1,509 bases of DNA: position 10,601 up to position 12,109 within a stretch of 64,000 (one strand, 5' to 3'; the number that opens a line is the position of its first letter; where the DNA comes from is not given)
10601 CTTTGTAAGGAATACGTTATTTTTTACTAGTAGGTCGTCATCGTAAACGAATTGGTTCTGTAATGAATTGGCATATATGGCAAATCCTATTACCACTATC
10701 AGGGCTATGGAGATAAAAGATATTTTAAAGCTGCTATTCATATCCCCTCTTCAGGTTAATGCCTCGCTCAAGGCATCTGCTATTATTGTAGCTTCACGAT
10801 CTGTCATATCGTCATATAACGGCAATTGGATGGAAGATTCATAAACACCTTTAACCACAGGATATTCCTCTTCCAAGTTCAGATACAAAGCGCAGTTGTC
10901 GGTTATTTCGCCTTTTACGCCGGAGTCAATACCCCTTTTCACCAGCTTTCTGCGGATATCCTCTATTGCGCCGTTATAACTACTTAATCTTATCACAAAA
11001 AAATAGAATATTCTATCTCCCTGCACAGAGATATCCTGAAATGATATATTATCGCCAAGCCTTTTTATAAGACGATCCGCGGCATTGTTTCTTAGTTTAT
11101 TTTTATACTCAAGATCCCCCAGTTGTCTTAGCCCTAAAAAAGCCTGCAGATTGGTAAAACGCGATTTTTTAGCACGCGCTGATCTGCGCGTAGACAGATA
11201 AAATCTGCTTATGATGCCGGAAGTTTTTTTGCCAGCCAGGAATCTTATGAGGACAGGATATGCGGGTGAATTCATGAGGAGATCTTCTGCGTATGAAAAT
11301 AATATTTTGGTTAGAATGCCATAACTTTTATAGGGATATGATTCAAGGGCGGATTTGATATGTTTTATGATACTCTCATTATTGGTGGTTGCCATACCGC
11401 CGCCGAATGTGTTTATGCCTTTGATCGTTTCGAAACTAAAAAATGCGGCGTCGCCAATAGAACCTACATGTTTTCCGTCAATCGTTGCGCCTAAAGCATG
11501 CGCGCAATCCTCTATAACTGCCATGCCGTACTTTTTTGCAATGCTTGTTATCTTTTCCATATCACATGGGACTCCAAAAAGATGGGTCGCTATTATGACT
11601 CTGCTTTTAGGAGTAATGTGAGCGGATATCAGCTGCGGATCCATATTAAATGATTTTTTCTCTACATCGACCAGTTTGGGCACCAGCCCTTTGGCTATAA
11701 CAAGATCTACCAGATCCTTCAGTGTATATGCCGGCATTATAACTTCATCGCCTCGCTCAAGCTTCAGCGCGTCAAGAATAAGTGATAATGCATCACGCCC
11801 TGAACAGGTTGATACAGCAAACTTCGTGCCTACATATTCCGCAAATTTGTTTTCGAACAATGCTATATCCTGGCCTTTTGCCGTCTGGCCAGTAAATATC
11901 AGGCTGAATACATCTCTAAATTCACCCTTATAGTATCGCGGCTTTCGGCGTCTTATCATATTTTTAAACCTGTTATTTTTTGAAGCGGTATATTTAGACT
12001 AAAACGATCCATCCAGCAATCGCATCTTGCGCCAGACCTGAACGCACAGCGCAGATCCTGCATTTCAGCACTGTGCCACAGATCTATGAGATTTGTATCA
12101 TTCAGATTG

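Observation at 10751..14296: Radical-SAM/SPASM-like enzyme + DegT aminotransferase + dedicated Isf and flavodoxin-like reductants: candidate O2-independent keto/amino-sugar forming module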

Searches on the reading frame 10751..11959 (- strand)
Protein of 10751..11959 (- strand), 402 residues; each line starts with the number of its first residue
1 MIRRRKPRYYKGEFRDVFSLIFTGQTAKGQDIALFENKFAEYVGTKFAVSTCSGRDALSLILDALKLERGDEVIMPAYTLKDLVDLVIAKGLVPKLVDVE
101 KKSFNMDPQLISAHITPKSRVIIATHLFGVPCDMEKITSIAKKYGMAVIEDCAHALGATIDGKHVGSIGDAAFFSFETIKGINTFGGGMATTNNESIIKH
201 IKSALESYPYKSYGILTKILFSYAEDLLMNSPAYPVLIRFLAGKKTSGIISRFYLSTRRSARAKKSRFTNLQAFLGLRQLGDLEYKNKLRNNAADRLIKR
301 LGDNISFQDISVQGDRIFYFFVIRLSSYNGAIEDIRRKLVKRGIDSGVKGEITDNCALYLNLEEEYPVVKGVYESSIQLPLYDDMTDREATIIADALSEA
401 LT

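Call 3: search_protein_families(library=pfam, proteins=[window:10751-11959:-], max_evalue=0.01)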
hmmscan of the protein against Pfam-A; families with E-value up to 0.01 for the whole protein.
window:10751-11959:- (402 aa): 4 families
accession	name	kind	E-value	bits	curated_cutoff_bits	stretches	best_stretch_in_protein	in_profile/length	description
PF01041.23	DegT_DnrJ_EryC1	-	4e-72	243.8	19.8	1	16-397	10-359/360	DegT/DnrJ/EryC1/StrS aminotransferase family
PF00155.27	Aminotran_1_2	-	3.2e-07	30.3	19.7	1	32-159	44-193/361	Aminotransferase class I and II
PF01212.27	Beta_elim_lyase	-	0.00022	21.1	27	1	29-171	31-192/288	Beta-eliminating lyase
PF01053.26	Cys_Met_Meta_PP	-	0.0022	17.1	27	1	34-160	56-182/381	Cys/Met metabolism PLP-dependent enzyme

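Call 4: search_protein_families(library=ncbifam, proteins=[window:10751-11959:-], max_evalue=0.01)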
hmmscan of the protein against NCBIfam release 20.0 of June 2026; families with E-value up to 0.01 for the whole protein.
window:10751-11959:- (402 aa): 24 families
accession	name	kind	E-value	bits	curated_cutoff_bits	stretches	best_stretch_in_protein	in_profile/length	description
TIGR03588.1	PseC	equivalog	3.7e-52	177.5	423.5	2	27-203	27-209/380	UDP-4-amino-4,6-dideoxy-N-acetyl-beta-L-altrosamine transaminase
NF008658.2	PRK11658.1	equivalog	4.9e-46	157.1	631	2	11-203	14-205/379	UDP-4-amino-4-deoxy-L-arabinose aminotransferase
TIGR04181.1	NHT_00031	hypoth_equivalog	7.2e-42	143.5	420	1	28-203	28-219/359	LegC family aminotransferase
NF008687.0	PRK11706.1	equivalog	4.3e-39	134.3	375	1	35-200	36-201/375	dTDP-4-amino-4,6-dideoxygalactose transaminase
TIGR04427.1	PLP_DesI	equivalog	5.1e-35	121.3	650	1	28-203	50-223/390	dTDP-4-dehydro-6-deoxyglucose aminotransferase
TIGR02379.1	ECA_wecE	subfamily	2.1e-33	115.6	434.85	1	36-199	37-201/376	dTDP-4-amino-4,6-dideoxy-D-glucose transaminase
NF011936.0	PRK15407.1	equivalog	4.9e-33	114.5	423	1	27-203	62-246/440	lipopolysaccharide biosynthesis protein RfbH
NF000586.1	PRK00011.1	subfamily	1.2e-07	30.9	335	1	100-205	137-244/404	serine hydroxymethyltransferase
NF041364.1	GntC_guanitoxin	equivalog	3.1e-06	26.3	415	1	56-165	71-187/356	guanitoxin biosynthesis PLP-dependent (S)-gamma-hydroxy-L-arginine cyclodehydratase GntC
NF005817.0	PRK07683.1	equivalog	7.3e-05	21.6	575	1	48-125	92-168/387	aminotransferase A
NF005305.0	PRK06836.1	equivalog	0.00016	21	376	1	39-123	92-175/396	pyridoxal phosphate-dependent aminotransferase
NF006810.0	PRK09331.1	subfamily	0.00016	20.6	301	1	31-166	66-212/397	Sep-tRNA:Cys-tRNA synthetase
NF004769.0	PRK06107.1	equivalog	0.00019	20.3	617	1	44-123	88-171/402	aspartate transaminase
NF004975.0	PRK06348.1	equivalog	0.00031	19.8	549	1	38-151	82-201/384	pyridoxal phosphate-dependent aminotransferase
NF005816.0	PRK07682.1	equivalog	0.00044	19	620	1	38-155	82-206/390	aminotransferase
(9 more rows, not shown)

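Call 10: search_solved_structures(query=window:10751-11959:-, max_evalue=1e-10, show_alignments=2)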
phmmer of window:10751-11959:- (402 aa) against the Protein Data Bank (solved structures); distinct sequences matched with E-value up to 1e-10: 55.
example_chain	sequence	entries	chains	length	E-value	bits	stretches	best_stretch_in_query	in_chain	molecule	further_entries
3bn1_A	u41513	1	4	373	1.5e-41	145.8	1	24-198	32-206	Perosamine synthetase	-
3dr7_A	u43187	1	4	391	1.9e-41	145.6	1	24-198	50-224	Putative perosamine synthetase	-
3dr4_A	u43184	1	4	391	1.2e-40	142.9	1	24-198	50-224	Putative perosamine synthetase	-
7b0m_AAA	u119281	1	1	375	9.7e-40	139.9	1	29-208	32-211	Sugar aminotransferase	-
7b0d_A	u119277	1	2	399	1.5e-38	136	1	21-205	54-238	Glutamine--scyllo-inositol transaminase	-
5u1z_A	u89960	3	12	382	4.5e-38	134.4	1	14-215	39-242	Putative aminotransferase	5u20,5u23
7n63_A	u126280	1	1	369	9.6e-38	133.3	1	20-204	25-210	Putative aminotransferase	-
5u21_A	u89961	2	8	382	2.9e-37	131.7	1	14-215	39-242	Putative aminotransferase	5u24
3frk_A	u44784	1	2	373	1.8e-36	129.1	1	28-216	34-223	QdtB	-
8sng_A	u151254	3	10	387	5.4e-34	121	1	20-203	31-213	UDP-4-amino-4-deoxy-L-arabinose--oxoglutarate aminotransferase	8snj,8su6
1mdo_A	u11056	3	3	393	6e-34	120.9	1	17-203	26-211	ArnB aminotransferase | UDP-4-amino-4-deoxy-L-arabinose--oxoglutarate aminotransferase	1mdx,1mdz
3nu7_A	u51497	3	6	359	1.2e-33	119.8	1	21-202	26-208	Aminotransferase WbpE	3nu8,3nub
3nyu_A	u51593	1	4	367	1.2e-33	119.8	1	21-202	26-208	Aminotransferase WbpE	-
7l7x_AAA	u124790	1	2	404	1.7e-33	119.4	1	28-200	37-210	DegT/DnrJ/EryC1/StrS aminotransferase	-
4oca_A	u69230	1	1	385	3.8e-33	118.2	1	17-203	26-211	UDP-4-amino-4-deoxy-L-arabinose--oxoglutarate aminotransferase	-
2c7t_A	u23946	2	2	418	2e-30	109.2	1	33-202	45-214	GLUTAMINE-2-DEOXY-SCYLLO-INOSOSE AMINOTRANSFERASE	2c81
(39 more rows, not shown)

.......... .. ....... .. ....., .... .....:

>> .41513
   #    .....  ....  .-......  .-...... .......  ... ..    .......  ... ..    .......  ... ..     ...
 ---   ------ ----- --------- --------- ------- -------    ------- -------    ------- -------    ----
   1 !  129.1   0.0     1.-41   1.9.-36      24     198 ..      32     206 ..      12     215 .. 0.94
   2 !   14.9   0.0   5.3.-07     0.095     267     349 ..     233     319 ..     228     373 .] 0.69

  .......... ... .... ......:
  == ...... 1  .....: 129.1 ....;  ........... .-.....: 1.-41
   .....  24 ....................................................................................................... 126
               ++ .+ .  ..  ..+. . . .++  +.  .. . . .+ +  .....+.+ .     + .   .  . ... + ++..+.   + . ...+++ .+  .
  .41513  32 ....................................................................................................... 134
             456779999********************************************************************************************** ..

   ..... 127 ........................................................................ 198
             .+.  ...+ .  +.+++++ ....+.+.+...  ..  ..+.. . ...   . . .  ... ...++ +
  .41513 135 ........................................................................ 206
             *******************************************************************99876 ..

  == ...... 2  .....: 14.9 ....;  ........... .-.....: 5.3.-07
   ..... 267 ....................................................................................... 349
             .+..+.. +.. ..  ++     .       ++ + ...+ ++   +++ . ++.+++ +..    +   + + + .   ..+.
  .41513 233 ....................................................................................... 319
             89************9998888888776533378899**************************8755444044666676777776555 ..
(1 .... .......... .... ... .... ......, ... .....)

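Call 26: find_homologous_proteins(query=window:10751-11959:-, max_evalue=1e-30)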
Query window:10751-11959:- (402 aa): 724 proteins with E <= 1e-30 among 6218 candidates; the best 120 are listed.
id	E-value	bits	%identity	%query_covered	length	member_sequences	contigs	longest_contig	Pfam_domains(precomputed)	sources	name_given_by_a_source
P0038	1.6e-261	885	100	100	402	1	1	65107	PF00155.28,PF01041.24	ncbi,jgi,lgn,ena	ncbi:MAG: aminotransferase class I/II-fold pyridoxal phosphate-dependent enzyme [Candidatus Omnitrop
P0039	5.3e-187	639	71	100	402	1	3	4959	PF00155.28,PF01041.24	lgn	-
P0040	7.7e-160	550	62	100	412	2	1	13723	PF00155.28,PF01053.27,PF01041.24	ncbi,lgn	-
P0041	2.1e-154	532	58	100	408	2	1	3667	PF00155.28,PF01053.27,PF01041.24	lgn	-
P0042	1.2e-152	526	59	100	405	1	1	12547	PF00155.28,PF01041.24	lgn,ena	-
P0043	8.2e-138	478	54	100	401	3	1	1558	PF00155.28,PF01041.24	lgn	-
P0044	8.9e-136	471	53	99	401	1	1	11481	PF00155.28,PF01041.24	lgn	-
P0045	3.3e-132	459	52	100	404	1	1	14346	PF00155.28,PF01041.24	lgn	-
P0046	1.6e-129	450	54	99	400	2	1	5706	PF00155.28,PF01041.24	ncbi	-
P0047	6.8e-128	445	50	98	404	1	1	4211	PF00155.28,PF01041.24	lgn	-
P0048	2.5e-127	443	50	99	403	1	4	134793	PF00155.28,PF01041.24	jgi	-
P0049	8.5e-127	441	50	100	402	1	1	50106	PF00155.28,PF01053.27,PF01041.24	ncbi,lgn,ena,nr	ncbi:MAG: aminotransferase class I/II-fold pyridoxal phosphate-dependent enzyme [Candidatus Omnitrop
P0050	3.3e-126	439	50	99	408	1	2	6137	PF00155.28,PF01041.24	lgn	-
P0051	2.5e-125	436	50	100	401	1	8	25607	PF00155.28,PF01041.24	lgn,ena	-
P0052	8.2e-124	431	51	100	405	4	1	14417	PF00155.28,PF01041.24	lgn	-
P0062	3.8e-115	403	47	100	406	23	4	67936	PF00155.28,PF01041.24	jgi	jgi:dTDP-4-amino-4,6-dideoxygalactose transaminase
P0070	5.9e-113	396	47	99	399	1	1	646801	PF01041.24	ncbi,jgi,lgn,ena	ncbi:MAG: DegT/DnrJ/EryC1/StrS family aminotransferase [Candidatus Omnitrophota bacterium]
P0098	5.1e-100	353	45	100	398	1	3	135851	PF01041.24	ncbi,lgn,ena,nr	ncbi:MAG: DegT/DnrJ/EryC1/StrS family aminotransferase [Candidatus Omnitrophica bacterium]|nr:DegT/D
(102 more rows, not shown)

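Call 27: find_encoding_contigs(protein=P0070, flank=8000, max_places=1)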
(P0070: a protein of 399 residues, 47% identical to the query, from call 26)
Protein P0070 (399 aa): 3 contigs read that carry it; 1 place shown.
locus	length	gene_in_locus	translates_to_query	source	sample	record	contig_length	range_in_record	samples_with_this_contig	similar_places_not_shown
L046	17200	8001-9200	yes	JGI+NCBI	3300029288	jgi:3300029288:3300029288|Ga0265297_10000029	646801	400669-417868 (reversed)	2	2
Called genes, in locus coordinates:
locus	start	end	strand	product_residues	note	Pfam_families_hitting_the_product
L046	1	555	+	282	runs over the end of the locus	PF04794:YdjC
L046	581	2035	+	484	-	PF02310:B12-binding, PF04055:Radical_SAM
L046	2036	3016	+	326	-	PF04055:Radical_SAM, PF13186:SPASM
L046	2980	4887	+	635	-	-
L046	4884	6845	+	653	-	PF13231:PMT_2, PF07719:TPR_2 (faint), PF13431:TPR_17 (faint)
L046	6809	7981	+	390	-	PF04055:Radical_SAM, PF13353:Fer4_12 (weak), PF13186:SPASM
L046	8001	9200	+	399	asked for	PF01041:DegT_DnrJ_EryC1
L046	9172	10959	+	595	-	-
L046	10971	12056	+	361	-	PF04055:Radical_SAM, PF13186:SPASM (weak)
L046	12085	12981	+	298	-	PF00535:Glycos_transf_2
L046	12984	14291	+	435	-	PF02310:B12-binding (faint), PF04055:Radical_SAM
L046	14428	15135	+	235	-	PF21347:DUF3108_like (weak)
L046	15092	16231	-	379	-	PF04932:Wzy_C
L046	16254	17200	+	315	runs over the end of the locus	PF00535:Glycos_transf_2, PF13641:Glyco_tranf_2_3, PF13632:Glyco_trans_2_3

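Call 28: find_encoding_contigs(protein=P0062, flank=8000, max_places=1)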
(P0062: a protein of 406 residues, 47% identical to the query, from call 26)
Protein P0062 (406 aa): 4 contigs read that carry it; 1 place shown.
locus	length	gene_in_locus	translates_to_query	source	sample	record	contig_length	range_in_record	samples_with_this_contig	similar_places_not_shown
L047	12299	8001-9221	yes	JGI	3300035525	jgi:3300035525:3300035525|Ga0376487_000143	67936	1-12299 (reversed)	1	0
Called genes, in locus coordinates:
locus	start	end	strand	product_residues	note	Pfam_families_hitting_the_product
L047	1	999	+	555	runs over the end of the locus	PF00749:tRNA-synt_1c, PF03950:tRNA-synt_1c_C, PF20974:tRNA-synt_1c_C2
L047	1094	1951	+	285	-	PF13191:AAA_16 (weak), PF01637:ATPase_2, PF13401:AAA_22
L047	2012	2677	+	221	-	-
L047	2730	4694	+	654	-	PF03958:Secretin_N, PF00263:Secretin, PF00515:TPR_1, PF07719:TPR_2, PF13181:TPR_8 (weak), PF13414:TPR_11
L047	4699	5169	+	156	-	-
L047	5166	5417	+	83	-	-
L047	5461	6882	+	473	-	PF02310:B12-binding (faint), PF04055:Radical_SAM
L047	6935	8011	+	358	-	PF04055:Radical_SAM, PF13186:SPASM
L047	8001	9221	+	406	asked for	PF01041:DegT_DnrJ_EryC1, PF00155:Aminotran_1_2, PF01041:DegT_DnrJ_EryC1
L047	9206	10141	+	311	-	PF03706:LPG_synthase_TM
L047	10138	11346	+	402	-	PF03062:MBOAT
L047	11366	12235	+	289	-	-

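Call 31: find_encoding_contigs(protein=P0098, flank=8000, max_places=1)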
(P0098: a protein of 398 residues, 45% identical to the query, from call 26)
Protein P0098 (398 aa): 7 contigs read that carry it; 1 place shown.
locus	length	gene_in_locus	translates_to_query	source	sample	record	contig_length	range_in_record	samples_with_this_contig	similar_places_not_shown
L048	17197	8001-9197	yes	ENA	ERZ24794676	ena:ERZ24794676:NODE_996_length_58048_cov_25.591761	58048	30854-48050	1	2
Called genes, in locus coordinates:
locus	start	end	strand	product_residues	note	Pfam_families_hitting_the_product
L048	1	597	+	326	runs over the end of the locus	PF13353:Fer4_12 (weak), PF04055:Radical_SAM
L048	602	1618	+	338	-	PF04055:Radical_SAM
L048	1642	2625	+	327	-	PF04055:Radical_SAM, PF13353:Fer4_12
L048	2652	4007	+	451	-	PF00890:FAD_binding_2 (weak), PF01266:DAO (weak), PF01593:Amino_oxidase, PF12831:FAD_oxidored (faint), PF13450:NAD_binding_8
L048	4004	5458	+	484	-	PF02310:B12-binding (weak), PF04055:Radical_SAM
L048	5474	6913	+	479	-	PF04055:Radical_SAM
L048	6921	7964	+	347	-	PF13353:Fer4_12 (faint), PF04055:Radical_SAM, PF13186:SPASM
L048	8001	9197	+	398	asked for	PF01041:DegT_DnrJ_EryC1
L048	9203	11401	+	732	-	PF09586:YfhO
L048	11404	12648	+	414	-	PF01041:DegT_DnrJ_EryC1, PF00155:Aminotran_1_2 (weak), PF01041:DegT_DnrJ_EryC1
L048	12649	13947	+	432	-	PF02310:B12-binding, PF04055:Radical_SAM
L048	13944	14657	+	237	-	PF00535:Glycos_transf_2, PF10111:Glyco_tranf_2_2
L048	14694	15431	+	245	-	PF21347:DUF3108_like (weak)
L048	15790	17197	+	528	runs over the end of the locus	PF02310:B12-binding, PF04055:Radical_SAM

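Call 32: find_encoding_contigs(protein=P0048, flank=8000, max_places=1)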
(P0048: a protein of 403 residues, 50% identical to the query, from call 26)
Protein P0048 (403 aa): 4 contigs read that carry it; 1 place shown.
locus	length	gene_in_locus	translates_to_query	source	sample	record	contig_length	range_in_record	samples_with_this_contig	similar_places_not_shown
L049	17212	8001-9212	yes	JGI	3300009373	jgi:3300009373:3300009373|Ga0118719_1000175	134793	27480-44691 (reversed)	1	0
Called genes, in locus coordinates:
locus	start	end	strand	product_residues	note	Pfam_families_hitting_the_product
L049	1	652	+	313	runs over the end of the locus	PF00528:BPD_transp_1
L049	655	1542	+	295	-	PF00528:BPD_transp_1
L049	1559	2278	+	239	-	PF03425:CBM_11 (weak)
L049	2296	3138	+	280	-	PF01435:Peptidase_M48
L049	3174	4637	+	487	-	PF02310:B12-binding, PF04055:Radical_SAM, PF13353:Fer4_12 (weak)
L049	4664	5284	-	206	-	-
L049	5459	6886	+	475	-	PF02310:B12-binding (weak), PF04055:Radical_SAM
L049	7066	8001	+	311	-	PF04055:Radical_SAM, PF13186:SPASM (weak)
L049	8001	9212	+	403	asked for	PF01041:DegT_DnrJ_EryC1, PF00155:Aminotran_1_2, PF01041:DegT_DnrJ_EryC1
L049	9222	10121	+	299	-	PF03706:LPG_synthase_TM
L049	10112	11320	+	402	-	PF03062:MBOAT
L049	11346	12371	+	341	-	PF12796:Ank_2, PF13637:Ank_4, PF13857:Ank_5, PF13637:Ank_4, PF12796:Ank_2, PF12796:Ank_2, PF13637:Ank_4, PF12796:Ank_2, +11 more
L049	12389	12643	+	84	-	-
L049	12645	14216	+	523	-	PF00501:AMP-binding, PF13193:AMP-binding_C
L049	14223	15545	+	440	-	PF02310:B12-binding, PF04055:Radical_SAM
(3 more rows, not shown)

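Call 46: find_encoding_contigs(protein=P0038, flank=10000, max_places=3)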
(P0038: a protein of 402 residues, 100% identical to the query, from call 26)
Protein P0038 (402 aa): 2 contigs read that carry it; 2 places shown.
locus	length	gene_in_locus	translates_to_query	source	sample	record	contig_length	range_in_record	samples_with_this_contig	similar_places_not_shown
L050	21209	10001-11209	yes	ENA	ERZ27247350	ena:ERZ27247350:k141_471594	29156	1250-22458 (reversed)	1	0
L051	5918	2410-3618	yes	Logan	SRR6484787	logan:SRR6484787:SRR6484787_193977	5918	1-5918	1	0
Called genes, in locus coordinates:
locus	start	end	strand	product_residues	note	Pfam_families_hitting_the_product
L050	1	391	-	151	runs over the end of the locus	PF01668:SmpB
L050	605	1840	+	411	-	PF07833:Cu_amine_oxidN1, PF01520:Amidase_3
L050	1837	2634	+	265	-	PF01177:Asp_Glu_race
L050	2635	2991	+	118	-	PF01242:PTPS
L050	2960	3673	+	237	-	PF02568:ThiI (faint), PF06508:QueC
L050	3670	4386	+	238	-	PF13353:Fer4_12, PF04055:Radical_SAM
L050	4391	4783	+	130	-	PF14489:QueF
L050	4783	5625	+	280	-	PF05681:Fumerase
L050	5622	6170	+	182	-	PF05683:Fumerase_C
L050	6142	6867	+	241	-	PF01138:RNase_PH, PF03725:RNase_PH_C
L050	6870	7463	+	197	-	PF01725:Ham1p_like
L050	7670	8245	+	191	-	PF03358:FMN_red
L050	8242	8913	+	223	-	-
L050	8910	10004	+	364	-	PF04055:Radical_SAM, PF13186:SPASM (weak)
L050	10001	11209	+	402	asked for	PF01041:DegT_DnrJ_EryC1, PF00155:Aminotran_1_2 (weak)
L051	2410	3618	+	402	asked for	PF01041:DegT_DnrJ_EryC1, PF00155:Aminotran_1_2 (weak)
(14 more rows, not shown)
